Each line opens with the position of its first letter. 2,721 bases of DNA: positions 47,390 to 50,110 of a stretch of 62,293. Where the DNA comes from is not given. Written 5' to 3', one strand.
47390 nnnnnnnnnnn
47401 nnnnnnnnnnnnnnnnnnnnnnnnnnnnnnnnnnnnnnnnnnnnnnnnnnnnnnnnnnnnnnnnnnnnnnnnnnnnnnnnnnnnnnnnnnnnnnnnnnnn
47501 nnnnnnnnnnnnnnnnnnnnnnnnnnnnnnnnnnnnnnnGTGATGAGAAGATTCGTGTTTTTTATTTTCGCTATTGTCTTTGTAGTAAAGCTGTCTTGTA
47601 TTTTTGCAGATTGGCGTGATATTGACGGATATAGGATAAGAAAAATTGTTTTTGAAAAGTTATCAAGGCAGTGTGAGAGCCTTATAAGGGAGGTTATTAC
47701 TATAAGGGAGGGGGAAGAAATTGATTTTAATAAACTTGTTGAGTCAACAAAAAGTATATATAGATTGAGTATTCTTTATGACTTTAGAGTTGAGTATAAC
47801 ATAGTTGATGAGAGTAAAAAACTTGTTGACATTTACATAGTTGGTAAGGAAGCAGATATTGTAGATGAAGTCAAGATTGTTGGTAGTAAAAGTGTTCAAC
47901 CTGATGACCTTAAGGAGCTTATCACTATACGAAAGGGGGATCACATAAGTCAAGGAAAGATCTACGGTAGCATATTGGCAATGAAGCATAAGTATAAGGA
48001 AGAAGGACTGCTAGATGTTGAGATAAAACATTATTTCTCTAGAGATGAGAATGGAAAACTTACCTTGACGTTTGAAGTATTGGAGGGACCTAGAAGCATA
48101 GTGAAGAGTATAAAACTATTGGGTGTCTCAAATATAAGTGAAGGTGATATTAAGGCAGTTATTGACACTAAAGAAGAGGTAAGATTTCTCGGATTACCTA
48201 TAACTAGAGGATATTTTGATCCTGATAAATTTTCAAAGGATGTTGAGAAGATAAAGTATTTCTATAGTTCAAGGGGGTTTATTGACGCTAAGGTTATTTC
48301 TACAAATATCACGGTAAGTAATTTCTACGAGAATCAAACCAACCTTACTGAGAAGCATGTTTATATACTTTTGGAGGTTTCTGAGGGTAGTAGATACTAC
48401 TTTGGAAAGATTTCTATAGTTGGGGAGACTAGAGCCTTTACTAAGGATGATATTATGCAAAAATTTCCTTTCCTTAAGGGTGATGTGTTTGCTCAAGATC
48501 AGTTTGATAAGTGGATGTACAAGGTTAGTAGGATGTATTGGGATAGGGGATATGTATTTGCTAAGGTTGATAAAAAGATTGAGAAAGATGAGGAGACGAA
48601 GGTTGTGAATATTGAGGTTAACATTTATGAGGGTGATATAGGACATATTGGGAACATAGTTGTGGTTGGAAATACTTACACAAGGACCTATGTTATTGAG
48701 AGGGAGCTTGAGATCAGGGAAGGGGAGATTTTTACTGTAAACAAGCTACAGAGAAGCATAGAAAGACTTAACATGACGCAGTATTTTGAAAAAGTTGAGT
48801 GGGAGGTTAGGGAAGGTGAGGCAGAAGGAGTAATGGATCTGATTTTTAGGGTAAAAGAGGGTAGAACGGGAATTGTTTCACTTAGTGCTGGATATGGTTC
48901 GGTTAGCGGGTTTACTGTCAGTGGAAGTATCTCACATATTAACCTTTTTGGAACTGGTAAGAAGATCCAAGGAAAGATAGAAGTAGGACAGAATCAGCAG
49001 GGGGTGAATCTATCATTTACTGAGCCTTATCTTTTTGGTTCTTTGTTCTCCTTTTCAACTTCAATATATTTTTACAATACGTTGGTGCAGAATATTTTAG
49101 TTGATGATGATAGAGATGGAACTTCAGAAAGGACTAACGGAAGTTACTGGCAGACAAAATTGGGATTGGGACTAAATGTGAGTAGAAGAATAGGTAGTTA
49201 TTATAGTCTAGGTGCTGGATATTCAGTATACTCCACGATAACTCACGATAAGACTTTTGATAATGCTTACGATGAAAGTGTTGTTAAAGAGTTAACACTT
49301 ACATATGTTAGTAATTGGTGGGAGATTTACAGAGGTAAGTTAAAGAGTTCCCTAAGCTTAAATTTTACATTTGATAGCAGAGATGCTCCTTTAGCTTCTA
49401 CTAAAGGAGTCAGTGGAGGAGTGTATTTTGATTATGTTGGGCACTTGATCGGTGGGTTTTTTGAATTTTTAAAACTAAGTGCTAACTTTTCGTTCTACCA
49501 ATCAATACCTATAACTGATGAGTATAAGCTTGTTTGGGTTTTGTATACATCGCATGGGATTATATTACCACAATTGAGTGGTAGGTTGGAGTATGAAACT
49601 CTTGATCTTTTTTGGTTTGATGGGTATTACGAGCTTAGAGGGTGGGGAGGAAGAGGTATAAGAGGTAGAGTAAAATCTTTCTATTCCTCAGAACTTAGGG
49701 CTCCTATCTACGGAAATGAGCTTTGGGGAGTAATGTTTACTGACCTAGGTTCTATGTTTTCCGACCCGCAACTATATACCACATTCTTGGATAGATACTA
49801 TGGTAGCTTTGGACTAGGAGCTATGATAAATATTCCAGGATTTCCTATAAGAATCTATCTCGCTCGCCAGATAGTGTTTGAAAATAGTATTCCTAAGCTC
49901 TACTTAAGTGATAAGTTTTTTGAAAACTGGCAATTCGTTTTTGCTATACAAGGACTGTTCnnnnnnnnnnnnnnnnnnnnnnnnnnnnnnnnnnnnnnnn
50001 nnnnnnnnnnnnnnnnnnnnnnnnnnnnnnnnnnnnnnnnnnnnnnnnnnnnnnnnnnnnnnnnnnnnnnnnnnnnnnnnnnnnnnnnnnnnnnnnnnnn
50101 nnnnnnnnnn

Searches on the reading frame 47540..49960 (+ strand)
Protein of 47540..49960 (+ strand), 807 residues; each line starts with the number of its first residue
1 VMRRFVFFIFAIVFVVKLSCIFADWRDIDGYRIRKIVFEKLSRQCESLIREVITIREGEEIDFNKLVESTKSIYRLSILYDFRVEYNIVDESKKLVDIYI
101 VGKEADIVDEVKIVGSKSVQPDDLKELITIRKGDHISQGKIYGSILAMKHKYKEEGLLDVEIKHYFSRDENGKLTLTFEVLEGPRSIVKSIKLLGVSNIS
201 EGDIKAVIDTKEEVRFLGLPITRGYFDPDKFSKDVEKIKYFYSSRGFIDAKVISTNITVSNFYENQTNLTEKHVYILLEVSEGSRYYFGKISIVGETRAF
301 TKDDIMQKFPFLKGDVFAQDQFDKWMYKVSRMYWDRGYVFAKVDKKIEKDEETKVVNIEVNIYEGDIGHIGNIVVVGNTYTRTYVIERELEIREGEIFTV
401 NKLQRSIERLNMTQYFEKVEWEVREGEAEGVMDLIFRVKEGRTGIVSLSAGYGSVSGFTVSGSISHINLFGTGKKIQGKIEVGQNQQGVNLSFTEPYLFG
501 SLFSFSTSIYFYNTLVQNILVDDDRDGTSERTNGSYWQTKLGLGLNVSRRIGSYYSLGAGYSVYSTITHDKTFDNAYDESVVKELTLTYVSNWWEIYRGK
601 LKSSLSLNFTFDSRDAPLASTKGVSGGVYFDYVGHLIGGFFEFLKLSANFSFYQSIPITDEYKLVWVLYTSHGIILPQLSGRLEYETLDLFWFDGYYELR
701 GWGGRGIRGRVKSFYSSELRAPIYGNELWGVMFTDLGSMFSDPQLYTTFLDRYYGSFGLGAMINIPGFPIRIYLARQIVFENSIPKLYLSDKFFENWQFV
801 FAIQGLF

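Call 37: search_protein_families(library=pfam, proteins=[window:47540-49960:+], max_evalue=0.00001)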
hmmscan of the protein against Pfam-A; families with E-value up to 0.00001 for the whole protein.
window:47540-49960:+ (807 aa): 2 families
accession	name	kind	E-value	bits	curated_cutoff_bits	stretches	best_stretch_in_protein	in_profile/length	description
PF07244.20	POTRA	-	3.6e-47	159.4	21.3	4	286-365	1-79/79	Surface antigen variable number repeat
PF01103.29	Omp85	-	2.2e-34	119.9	24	1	468-782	1-310/325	Omp85 superfamily domain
